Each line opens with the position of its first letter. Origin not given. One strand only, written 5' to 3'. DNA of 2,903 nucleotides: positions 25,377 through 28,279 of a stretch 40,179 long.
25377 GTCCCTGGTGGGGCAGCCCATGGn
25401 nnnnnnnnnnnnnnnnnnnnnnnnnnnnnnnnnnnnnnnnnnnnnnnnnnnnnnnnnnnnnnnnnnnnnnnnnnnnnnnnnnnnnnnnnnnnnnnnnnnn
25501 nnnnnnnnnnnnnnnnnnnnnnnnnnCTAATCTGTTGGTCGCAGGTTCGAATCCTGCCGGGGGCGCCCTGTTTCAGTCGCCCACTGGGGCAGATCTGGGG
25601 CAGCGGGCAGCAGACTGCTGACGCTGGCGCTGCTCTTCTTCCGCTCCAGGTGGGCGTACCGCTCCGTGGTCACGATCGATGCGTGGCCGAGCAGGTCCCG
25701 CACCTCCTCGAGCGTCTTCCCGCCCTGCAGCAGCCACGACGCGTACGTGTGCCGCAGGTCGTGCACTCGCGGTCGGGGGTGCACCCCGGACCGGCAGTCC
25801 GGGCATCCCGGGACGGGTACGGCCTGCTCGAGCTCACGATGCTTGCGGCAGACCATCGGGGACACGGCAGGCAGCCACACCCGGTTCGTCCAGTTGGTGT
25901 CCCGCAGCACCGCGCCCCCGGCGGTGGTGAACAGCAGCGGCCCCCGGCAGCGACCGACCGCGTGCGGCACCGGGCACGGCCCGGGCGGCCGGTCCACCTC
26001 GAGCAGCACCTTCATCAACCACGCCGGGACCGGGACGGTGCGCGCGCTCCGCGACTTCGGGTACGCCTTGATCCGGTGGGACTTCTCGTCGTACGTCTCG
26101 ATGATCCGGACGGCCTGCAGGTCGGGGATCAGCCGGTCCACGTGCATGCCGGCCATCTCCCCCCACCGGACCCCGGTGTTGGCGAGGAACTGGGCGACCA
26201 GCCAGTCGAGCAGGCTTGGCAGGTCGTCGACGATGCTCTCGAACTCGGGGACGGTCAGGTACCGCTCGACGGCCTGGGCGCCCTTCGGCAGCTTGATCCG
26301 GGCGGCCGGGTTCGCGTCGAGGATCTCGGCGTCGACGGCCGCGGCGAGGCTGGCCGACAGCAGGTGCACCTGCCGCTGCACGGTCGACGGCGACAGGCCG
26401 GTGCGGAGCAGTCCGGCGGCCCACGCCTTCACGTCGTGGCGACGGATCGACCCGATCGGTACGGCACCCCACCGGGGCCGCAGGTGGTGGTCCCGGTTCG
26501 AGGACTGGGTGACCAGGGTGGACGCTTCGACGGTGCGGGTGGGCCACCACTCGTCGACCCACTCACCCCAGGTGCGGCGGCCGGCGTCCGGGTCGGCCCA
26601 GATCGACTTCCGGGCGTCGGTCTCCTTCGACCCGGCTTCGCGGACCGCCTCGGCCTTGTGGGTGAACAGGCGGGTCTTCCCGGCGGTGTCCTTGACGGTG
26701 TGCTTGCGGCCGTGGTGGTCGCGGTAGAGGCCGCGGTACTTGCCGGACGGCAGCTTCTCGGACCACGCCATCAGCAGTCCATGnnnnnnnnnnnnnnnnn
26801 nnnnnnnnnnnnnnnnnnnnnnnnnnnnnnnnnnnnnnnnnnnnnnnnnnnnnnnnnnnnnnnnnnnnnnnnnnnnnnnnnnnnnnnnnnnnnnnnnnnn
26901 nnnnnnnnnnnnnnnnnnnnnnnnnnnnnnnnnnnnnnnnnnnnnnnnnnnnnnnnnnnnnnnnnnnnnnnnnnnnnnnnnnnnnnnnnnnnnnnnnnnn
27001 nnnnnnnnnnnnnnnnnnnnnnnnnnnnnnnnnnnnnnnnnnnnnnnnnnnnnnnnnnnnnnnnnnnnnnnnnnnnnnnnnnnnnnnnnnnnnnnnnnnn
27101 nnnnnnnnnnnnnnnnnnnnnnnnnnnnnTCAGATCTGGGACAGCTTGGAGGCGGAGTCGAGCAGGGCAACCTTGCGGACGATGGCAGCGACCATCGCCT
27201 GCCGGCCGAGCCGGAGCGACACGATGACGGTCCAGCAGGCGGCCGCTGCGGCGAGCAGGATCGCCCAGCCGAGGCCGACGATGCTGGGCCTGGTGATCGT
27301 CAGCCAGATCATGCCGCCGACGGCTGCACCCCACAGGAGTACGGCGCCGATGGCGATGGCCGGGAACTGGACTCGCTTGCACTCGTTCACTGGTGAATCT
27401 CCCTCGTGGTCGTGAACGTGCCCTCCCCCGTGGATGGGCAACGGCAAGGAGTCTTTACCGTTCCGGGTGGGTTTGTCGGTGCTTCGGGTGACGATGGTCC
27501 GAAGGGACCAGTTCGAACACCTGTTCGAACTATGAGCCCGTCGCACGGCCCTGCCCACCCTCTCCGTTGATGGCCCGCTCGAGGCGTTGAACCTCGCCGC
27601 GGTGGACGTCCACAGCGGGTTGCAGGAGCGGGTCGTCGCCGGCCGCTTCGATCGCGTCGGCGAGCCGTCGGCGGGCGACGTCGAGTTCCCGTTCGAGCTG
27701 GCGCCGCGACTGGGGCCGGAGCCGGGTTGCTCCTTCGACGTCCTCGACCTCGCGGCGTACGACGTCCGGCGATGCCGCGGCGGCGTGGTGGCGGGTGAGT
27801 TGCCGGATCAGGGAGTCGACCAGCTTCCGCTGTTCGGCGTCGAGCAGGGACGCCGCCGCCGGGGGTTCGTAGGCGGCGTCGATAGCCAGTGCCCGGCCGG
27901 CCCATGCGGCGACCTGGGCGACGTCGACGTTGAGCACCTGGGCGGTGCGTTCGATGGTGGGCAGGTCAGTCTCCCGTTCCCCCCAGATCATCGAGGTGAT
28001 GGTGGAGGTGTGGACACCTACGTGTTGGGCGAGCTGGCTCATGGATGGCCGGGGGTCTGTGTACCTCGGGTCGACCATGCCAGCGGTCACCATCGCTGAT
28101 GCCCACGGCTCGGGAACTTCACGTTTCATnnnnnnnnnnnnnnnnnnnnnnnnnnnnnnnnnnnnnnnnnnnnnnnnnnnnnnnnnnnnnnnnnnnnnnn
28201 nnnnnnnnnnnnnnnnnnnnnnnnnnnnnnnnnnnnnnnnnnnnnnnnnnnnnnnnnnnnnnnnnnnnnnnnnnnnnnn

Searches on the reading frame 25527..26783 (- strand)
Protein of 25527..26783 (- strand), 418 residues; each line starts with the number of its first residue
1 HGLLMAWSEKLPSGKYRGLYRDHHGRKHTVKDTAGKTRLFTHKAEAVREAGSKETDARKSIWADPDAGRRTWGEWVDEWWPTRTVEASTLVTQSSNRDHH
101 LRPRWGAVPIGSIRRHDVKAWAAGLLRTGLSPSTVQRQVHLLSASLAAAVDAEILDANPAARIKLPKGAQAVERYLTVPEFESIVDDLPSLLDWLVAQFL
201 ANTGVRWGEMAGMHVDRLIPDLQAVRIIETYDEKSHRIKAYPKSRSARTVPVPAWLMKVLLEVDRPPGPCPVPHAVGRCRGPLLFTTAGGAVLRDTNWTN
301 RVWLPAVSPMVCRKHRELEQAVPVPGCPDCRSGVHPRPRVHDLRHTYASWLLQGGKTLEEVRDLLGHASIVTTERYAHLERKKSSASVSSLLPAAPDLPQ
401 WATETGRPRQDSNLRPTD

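Call 68: search_protein_families(library=pfam, proteins=[window:25527-26783:-], max_evalue=0.01)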
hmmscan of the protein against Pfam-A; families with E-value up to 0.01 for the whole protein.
window:25527-26783:- (418 aa): 2 families
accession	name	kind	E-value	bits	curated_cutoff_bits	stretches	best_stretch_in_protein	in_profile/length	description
PF00589.27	Phage_integrase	-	1.9e-15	57.5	27.1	1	332-381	121-170/172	Phage integrase family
PF14659.12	Phage_int_SAM_3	-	0.0074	16.9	22.6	0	73-125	3-57/58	Phage integrase, N-terminal SAM-like domain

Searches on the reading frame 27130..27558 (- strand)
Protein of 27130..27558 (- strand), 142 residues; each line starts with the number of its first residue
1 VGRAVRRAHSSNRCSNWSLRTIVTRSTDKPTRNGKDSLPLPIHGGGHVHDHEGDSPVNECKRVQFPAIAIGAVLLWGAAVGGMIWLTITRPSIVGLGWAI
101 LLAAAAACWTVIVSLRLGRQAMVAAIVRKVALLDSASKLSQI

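Call 68: search_protein_families(library=pfam, proteins=[window:27130-27558:-], max_evalue=0.01)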
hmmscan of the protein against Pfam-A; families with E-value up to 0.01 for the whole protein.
window:27130-27558:- (142 aa): 1 family
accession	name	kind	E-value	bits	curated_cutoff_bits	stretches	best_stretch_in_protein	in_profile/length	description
PF02653.21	BPD_transp_2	-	0.0037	16.9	26.8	1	63-127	26-90/269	Branched-chain amino acid transport system / permease component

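Call 104: search_protein_families(library=padloc, proteins=[window:27130-27558:-], max_evalue=0.01)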
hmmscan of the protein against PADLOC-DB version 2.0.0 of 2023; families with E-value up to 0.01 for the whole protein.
window:27130-27558:- (142 aa): 0 families

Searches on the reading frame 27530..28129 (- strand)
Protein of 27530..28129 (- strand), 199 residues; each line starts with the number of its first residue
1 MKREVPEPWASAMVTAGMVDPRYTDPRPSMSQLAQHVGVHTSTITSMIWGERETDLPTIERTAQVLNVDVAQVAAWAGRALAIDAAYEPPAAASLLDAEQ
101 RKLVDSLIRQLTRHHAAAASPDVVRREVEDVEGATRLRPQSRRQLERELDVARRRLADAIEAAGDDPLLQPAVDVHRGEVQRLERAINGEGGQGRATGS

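Call 68: search_protein_families(library=pfam, proteins=[window:27530-28129:-], max_evalue=0.01)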
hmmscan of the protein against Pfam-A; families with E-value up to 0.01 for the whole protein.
window:27530-28129:- (199 aa): 2 families
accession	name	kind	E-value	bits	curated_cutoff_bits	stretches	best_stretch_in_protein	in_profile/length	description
PF01381.28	HTH_3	-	2.7e-05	24.5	23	1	29-71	11-53/55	Helix-turn-helix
PF13443.12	HTH_26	-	0.008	16.8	22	0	29-73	12-57/63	Cro/C1-type HTH DNA-binding domain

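Call 104: search_protein_families(library=padloc, proteins=[window:27530-28129:-], max_evalue=0.01)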
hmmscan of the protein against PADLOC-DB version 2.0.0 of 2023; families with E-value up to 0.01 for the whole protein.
window:27530-28129:- (199 aa): 1 family
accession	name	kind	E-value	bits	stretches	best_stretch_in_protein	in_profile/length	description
PDLC04133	mad1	-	0.0094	14.2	0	26-47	4-25/60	mads_1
